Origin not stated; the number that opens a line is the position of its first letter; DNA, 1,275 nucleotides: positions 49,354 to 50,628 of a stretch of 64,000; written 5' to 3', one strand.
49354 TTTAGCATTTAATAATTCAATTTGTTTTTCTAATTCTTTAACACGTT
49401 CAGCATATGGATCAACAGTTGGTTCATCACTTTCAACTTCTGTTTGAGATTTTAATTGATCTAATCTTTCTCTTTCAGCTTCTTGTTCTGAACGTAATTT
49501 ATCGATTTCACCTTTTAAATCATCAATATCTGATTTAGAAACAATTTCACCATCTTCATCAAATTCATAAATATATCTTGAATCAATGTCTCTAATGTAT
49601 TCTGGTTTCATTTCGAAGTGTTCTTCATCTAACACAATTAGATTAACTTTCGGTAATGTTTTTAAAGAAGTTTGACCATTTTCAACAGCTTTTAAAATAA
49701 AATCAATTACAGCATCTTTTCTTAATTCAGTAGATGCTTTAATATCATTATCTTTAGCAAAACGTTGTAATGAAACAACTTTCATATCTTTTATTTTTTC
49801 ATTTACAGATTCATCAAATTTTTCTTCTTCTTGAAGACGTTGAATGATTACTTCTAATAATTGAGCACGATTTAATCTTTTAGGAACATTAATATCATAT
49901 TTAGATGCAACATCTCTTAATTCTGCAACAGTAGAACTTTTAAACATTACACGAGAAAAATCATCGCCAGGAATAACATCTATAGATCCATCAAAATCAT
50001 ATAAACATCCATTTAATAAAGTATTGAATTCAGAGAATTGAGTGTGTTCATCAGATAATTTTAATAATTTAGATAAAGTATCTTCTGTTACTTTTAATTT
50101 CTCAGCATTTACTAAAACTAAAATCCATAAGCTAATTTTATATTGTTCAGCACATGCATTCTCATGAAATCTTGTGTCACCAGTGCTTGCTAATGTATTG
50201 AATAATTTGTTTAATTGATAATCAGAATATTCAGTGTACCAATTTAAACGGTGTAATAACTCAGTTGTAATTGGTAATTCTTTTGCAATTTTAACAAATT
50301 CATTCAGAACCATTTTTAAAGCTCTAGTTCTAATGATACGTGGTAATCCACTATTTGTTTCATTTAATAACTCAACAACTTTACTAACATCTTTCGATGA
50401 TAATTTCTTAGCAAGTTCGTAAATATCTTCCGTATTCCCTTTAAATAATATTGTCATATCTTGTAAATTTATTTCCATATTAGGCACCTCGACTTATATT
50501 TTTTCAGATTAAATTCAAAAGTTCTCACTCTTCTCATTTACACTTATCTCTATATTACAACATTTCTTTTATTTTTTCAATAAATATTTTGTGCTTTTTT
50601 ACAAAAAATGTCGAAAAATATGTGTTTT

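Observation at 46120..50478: A 1,452-aa acidic, repeat-rich, tail-anchored protein sits as a self-contained unit between cotE and mutS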

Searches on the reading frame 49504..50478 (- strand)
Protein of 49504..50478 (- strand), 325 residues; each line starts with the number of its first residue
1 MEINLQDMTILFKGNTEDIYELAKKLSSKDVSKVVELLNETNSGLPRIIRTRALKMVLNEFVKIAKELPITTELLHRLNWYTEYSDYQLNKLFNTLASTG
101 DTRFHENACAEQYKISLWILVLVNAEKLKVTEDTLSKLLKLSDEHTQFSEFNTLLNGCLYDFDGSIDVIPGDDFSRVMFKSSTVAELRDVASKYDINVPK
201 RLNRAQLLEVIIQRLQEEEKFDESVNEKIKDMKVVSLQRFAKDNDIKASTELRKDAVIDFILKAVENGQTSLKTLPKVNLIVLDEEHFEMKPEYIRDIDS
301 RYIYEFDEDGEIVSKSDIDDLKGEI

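Call 8: search_protein_families(library=pfam, proteins=[window:49504-50478:-], max_evalue=10)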
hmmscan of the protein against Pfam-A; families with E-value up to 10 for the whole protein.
seq(325 aa): 2 families
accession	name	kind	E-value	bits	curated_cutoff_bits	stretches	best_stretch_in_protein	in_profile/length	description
PF07498.18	Rho_N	-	7e-11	42.4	24.9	2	230-265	3-39/43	Rho termination factor, N-terminal domain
PF19173.5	DUF5855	-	0.0016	18.9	28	1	177-249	73-143/182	Family of unknown function (DUF5855)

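Call 9: find_homologous_proteins(query=window:49504-50478:-)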
Query seq(325 aa) (325 aa): 4 proteins with E <= 0.001 among 2846 candidates.
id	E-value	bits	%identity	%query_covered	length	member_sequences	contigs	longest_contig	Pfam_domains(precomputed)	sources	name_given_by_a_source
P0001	3.4e-56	209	35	92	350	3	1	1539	PF07498.19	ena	-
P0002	2.8e-55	206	35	92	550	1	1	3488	PF07498.19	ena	-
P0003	6.2e-55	205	36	92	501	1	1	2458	PF07498.19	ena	-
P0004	2.9e-53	200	40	76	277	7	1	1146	PF07498.19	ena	-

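Call 11: search_solved_structures(query=window:49504-50478:-, max_evalue=10, show_alignments=2)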
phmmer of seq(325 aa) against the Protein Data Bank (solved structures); distinct sequences matched with E-value up to 10: 1.
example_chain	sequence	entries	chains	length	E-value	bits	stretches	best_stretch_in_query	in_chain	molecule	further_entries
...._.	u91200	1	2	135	0.14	15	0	219-281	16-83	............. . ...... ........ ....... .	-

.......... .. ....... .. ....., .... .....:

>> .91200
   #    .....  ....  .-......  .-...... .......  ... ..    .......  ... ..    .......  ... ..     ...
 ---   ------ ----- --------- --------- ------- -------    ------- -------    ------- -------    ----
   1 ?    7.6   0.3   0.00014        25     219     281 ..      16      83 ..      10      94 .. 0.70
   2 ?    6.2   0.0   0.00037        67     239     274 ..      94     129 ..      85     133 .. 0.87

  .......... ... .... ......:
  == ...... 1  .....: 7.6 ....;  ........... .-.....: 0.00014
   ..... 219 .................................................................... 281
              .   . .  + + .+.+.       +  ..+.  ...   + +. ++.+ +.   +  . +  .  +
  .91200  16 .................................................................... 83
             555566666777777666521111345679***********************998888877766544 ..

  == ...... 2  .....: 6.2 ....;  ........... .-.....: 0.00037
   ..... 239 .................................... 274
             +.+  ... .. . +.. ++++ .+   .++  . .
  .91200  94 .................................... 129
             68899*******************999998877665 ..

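Call 13: find_related_loci(query=A1, collection=genome_contigs, flank=10000)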
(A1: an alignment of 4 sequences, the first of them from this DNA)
Query A1 (300 aa) in genome_contigs; peptide patterns used: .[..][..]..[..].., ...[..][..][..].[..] (x = any residue, [..] = any of these).
354 stretches matched a pattern; 3 encode a relative of the query (tblastn E <= 1e-3); 3 distinct loci.
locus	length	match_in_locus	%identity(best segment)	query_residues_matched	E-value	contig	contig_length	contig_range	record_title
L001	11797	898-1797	77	1-300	1e-160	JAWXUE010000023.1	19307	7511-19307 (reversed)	MAG: bacterium isolate FM_41_G124_IV NODE_628_length_19308_cov_25.262157, whole genome shotgun sequence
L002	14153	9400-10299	35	1-298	6e-63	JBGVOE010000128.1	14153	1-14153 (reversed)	MAG: Anaeroplasmataceae bacterium isolate fecal_MAG_218 fecal_MAG_218_contig_0128, whole genome shotgun sequence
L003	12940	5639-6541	36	1-299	2e-61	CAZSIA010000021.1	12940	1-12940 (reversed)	MAG TPA_asm: uncultured Anaeroplasmataceae bacterium isolate SRP315200_co1_661 genome assembly, contig: NODE_10260_lengt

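Call 22: search_protein_representatives(alignment_id=A1)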
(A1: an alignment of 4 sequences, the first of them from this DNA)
Query: 4 sequences, 299 profile positions. Proteins with E-value up to 0.001 (for the whole library): 297; up to 1e-10: 230; up to 1e-30: 113. The best 150 are listed.
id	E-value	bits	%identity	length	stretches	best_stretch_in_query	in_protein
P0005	5.3e-154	528.3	-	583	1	1-298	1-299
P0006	9.4e-143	491.4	-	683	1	1-297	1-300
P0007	4.1e-132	456.5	-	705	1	1-297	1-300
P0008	7.9e-117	406.3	-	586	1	1-297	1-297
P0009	5.9e-111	387.0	-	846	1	74-298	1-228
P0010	5.2e-109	380.6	-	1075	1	1-299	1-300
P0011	1.3e-106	372.8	-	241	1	1-233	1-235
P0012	1.2e-101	356.4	-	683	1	1-296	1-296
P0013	2.0e-97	342.6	-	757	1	1-297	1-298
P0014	2.1e-82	293.3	-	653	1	1-297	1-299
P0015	5.8e-74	265.6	-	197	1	122-298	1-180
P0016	8.7e-67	242.0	-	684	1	1-297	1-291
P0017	9.4e-66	238.6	-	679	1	1-297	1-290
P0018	1.6e-61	224.7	-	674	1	161-298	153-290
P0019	1.1e-59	218.7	-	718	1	1-296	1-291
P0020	5.4e-59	216.4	-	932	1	1-297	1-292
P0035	4.8e-51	190.3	-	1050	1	1-279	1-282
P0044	1.2e-47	179.1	-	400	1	2-275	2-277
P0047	7.6e-47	176.5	-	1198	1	1-275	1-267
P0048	8.3e-47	176.4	-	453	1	6-268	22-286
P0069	3.7e-43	164.4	-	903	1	6-268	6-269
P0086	1.0e-39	153.2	-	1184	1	8-267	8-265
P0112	1.1e-32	130.1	-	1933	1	6-284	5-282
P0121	4.6e-30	121.4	-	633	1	1-259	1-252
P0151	1.6e-23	100.0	-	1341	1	2-270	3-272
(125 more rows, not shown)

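Call 26: find_homologous_proteins(query=A2, max_evalue=1e-10)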
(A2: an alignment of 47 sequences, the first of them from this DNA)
Query A2 (47 sequences) (285 aa, profile of the alignment): 6 proteins with E <= 1e-10 among 8000 candidates.
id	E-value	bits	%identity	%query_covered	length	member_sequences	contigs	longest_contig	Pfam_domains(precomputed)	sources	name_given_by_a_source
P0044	2.4e-89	318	36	77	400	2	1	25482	-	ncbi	-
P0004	6.5e-89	316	40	83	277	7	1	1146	PF07498.19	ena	-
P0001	3.7e-84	301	36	100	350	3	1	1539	PF07498.19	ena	-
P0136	9.8e-70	253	23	93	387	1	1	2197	-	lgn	-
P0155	2.5e-61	226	22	89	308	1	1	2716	-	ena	-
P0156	1.5e-38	151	26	67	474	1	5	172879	-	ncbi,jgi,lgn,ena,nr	ncbi:MAG: hypothetical protein KKE16_06570 [Firmicutes bacterium]|nr:hypothetical protein [Bacillota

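Call 27: list_cluster_members(proteins=[P0010, P0016, P0020, P0035, P0047, P0069, P0086, P0112, P0121, P0151])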
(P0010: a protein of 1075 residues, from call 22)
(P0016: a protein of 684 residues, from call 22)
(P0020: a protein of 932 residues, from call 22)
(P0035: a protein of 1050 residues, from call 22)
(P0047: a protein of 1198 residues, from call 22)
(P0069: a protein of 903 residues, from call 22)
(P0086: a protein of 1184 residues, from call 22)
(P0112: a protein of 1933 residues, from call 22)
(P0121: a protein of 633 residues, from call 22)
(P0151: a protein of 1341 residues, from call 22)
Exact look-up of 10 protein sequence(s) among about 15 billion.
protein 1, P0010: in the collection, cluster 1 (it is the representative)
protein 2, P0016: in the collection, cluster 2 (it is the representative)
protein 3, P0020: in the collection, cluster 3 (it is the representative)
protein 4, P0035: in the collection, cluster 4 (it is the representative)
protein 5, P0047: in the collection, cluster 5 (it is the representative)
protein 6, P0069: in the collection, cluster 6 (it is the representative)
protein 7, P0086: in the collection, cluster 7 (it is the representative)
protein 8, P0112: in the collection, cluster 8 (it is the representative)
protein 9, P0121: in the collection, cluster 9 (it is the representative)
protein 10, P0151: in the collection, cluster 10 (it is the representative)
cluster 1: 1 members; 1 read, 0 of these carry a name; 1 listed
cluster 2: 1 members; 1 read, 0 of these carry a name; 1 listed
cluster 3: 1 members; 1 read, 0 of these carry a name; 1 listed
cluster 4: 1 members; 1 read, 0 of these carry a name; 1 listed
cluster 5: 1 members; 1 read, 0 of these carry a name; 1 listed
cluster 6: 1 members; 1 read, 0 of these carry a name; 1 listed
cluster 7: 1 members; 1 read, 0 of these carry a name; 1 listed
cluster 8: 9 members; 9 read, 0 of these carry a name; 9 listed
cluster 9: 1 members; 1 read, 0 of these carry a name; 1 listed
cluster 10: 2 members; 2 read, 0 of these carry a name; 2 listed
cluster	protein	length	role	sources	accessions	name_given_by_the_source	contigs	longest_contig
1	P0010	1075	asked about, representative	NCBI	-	-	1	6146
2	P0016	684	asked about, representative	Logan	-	-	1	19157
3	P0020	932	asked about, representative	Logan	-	-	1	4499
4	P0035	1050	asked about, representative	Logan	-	-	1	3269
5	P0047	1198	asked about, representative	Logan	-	-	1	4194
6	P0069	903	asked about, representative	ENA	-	-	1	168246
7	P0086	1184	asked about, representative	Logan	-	-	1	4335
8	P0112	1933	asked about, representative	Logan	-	-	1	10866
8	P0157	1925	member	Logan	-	-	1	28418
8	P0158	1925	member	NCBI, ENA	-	-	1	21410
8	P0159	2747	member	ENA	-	-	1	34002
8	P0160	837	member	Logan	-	-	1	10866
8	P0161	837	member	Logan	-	-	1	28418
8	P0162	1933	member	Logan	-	-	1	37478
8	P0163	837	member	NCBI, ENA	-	-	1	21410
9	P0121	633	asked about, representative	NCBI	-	-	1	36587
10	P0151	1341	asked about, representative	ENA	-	-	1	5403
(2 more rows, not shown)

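Call 28: find_encoding_contigs(protein=P0156, flank=10000, max_places=3)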
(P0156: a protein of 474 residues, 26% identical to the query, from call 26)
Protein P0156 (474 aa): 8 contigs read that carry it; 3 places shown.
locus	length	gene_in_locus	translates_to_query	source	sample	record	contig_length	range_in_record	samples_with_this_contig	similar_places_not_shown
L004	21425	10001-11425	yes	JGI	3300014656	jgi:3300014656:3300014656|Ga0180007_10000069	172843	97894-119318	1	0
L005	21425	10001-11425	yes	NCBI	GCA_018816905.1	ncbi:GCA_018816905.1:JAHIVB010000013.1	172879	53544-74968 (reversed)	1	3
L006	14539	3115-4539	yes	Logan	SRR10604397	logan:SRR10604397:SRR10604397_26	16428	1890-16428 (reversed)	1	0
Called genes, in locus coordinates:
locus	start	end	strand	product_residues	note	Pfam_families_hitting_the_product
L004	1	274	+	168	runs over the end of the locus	PF02677:QueH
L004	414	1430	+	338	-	PF00144:Beta-lactamase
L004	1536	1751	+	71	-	-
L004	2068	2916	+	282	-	PF13509:S1_2, PF21191:CvfB_1st, PF17783:WHD_CvfB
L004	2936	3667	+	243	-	PF20772:TACO1_YebC_N, PF01709:Transcrip_reg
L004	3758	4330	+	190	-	PF01066:CDP-OH_P_transf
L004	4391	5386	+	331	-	PF00154:RecA_N, PF06745:ATPase (weak), PF08423:Rad51, PF27531:MT3502_N (weak), PF21096:RecA_C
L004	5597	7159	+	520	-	PF12072:RNase_Y_N, PF00013:KH_1, PF22891:KH_PNO1_2nd (weak), PF01966:HD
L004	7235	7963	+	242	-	PF00149:Metallophos, PF13277:YmdB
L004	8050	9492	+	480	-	PF00919:UPF0004, PF04055:Radical_SAM, PF01938:TRAM (weak)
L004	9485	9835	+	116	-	PF06133:Com_YlbF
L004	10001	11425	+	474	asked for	-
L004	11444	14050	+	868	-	PF01624:MutS_I, PF05188:MutS_II, PF05192:MutS_III, PF05190:MutS_IV, PF00488:MutS_V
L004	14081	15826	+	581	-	PF02518:HATPase_c, PF13589:HATPase_c_3, PF01119:DNA_mis_repair, PF08676:MutL_C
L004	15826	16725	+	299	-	PF01745:IPT, PF01715:IPPT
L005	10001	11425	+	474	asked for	-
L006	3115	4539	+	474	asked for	-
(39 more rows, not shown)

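Call 29: find_encoding_contigs(protein=P0044, flank=10000, max_places=3)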
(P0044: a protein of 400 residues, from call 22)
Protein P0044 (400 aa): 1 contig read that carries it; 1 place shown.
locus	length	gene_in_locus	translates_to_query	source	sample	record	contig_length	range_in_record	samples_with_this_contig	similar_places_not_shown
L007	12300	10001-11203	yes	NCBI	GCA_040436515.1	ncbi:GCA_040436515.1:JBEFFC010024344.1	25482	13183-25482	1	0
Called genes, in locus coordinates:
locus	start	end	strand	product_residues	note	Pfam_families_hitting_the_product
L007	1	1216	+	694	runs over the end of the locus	PF03772:Competence, PF00753:Lactamase_B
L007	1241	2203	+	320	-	PF06144:DNA_pol3_delta, PF21694:DNA_pol3_delta_C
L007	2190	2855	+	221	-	PF00929:RNase_T, PF13482:RNase_H_2 (faint)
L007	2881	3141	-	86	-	PF01649:Ribosomal_S20p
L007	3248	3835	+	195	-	PF01066:CDP-OH_P_transf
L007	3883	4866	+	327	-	PF00154:RecA_N, PF06745:ATPase (weak), PF08423:Rad51, PF01637:ATPase_2 (faint), PF21096:RecA_C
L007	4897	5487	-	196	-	-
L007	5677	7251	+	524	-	PF12072:RNase_Y_N, PF00013:KH_1 (weak), PF08668:HDOD (faint), PF01966:HD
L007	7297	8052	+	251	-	PF00149:Metallophos (weak), PF13277:YmdB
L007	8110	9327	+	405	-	PF00919:UPF0004, PF04055:Radical_SAM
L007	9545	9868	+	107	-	PF06133:Com_YlbF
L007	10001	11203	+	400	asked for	-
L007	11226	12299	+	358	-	?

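Call 47: search_protein_families(library=pfam, alignment_id=A2, max_evalue=0.01)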
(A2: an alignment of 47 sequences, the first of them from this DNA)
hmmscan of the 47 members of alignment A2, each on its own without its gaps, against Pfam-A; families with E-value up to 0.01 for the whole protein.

A. member 1, seq(285 aa): 2 families
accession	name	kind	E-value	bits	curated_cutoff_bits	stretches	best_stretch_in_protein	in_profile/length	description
PF07498.18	Rho_N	-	5.7e-11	42.6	24.9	2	230-265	3-39/43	Rho termination factor, N-terminal domain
PF19173.5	DUF5855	-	0.0011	19.5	28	0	177-249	73-143/182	Family of unknown function (DUF5855)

B. families by the number of members that match (of 47 scanned): 10 families
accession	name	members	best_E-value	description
PF07498.18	Rho_N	44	6e-12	Rho termination factor, N-terminal domain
PF12949.13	HeH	7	0.00014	HeH/LEM domain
PF18953.6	SAP_new25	5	7.7e-05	SAP domain-containing new25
PF06175.17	MiaE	1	0.00097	tRNA-(MS[2]IO[6]A)-hydroxylase (MiaE)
PF19173.5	DUF5855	1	0.0011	Family of unknown function (DUF5855)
PF14969.11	DUF4508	1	0.0017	Domain of unknown function (DUF4508)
PF21728.3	PADR1_N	1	0.0031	PADR1, N-terminal helical domain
PF13867.11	SAP30_Sin3_bdg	1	0.0035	Sin3 binding region of histone deacetylase complex subunit SAP30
PF13475.11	DUF4116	1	0.0043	Domain of unknown function (DUF4116)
PF07341.16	DUF1473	1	0.0091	Protein of unknown function (DUF1473)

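Call 48: predict_structure(alignment_id=A3)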
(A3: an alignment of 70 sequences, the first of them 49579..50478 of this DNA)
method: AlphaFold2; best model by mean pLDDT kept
length: 300 residues; sequences in the alignment: 70
mean_pLDDT: 91.1   pTM: 0.85
mean pLDDT of the five models: 91.1, 90.3, 89.6, 88.5, 88.5
residues with pLDDT >= 90: 242; 70-90: 41; 50-70: 11; < 50: 6
segments of 3 or more residues with pLDDT < 50: 295-300
pLDDT, mean of each block of 10 residues (from residue 1): 92 95 97 98 96 95 91 94 97 94 93 97 96 97 96 96 93 94 96 93 89 92 93 93 86 93 90 80 65 49
secondary structure, 60 per line:
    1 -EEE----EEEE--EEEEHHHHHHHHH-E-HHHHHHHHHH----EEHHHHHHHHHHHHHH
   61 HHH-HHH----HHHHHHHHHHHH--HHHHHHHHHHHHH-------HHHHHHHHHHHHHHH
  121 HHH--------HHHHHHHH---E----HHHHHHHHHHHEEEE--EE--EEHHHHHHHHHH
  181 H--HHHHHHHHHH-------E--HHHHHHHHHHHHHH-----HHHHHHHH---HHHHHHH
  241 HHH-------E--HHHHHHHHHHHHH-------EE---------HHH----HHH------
elements in order: E2-4 E9-12 E15-18 H19-27 H31-40 H47-63 H72-83 H86-98 H106-123 H132-139 H148-158 E159-162 H171-181 H184-193 H204-217 H223-230 H234-243 H254-266

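Call 50: fold_search(model_id=the predicted structure, library=pdb)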
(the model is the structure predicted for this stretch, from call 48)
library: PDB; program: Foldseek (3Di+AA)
matches with E <= 10: 105; with E <= 0.001: 0
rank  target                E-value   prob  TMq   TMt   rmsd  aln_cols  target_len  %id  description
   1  1v1f                  3.0e-01  0.15  0.15  0.21  16.0       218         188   18  Structure of the Arabidopsis thaliana SOS3 complexed with Calcium(II) and Manganese(II) ions (released 2005-01-19)
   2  1key_D                5.4e-01  0.05  0.11  0.14  20.2       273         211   11  Crystal Structure of Mouse Testis/Brain RNA-binding Protein (TB-RBP) (released 2002-07-03)
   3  8rks_B                6.6e-01  0.06  0.11  0.11  18.7       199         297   11  Structure of VPS29-VPS35 bound to the LFa motif R21 of Fam21. (released 2024-04-24)
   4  1key_B                6.9e-01  0.04  0.12  0.13  20.3       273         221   12  Crystal Structure of Mouse Testis/Brain RNA-binding Protein (TB-RBP) (released 2002-07-03)
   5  4wyv_E                7.3e-01  0.05  0.11  0.14  20.1       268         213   11  Crystal Structure of Human Translin in Open Conformation (released 2014-11-26)
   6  6xz6_A                8.0e-01  0.03  0.09  0.12  29.6       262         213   13  Structure of the trypanosome brucei factor H receptor bound to domain D5 of bovine factor H (released 2020-03-25)
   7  8rks_H                9.3e-01  0.03  0.12  0.12  21.5       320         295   12  Structure of VPS29-VPS35 bound to the LFa motif R21 of Fam21. (released 2024-04-24)
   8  4wyv_A                1.2e+00  0.05  0.13  0.15  20.6       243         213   10  Crystal Structure of Human Translin in Open Conformation (released 2014-11-26)
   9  6yvh_F                1.3e+00  0.06  0.16  0.17  18.2       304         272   12  CWC22-CWC27-EIF4A3 Complex (released 2020-05-13)
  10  8rks_D                1.4e+00  0.04  0.11  0.11  18.5       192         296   10  Structure of VPS29-VPS35 bound to the LFa motif R21 of Fam21. (released 2024-04-24)
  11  5osh_H                1.5e+00  0.03  0.10  0.10  18.5       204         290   12  Structure of retromer VPS29-VPS35C subunits complexed with RidL N-terminal domain (1-236) (released 2017-12-13)
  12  8hc1_D                1.7e+00  0.04  0.11  0.14  13.6       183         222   13  CryoEM structure of Helicobacter pylori UreFD/urease complex (released 2023-05-03)
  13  8rks_F                1.7e+00  0.02  0.11  0.11  19.1       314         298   11  Structure of VPS29-VPS35 bound to the LFa motif R21 of Fam21. (released 2024-04-24)
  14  8s5f_A                1.8e+00  0.01  0.10  0.09  21.5       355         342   13  Crystal structure of the HExxH domain of ChlBHExxH a novel alpha-ketoglutarate dependent oxygenase (released 2024-10-02)
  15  4wyv_B                2.0e+00  0.03  0.11  0.14  19.9       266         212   11  Crystal Structure of Human Translin in Open Conformation (released 2014-11-26)
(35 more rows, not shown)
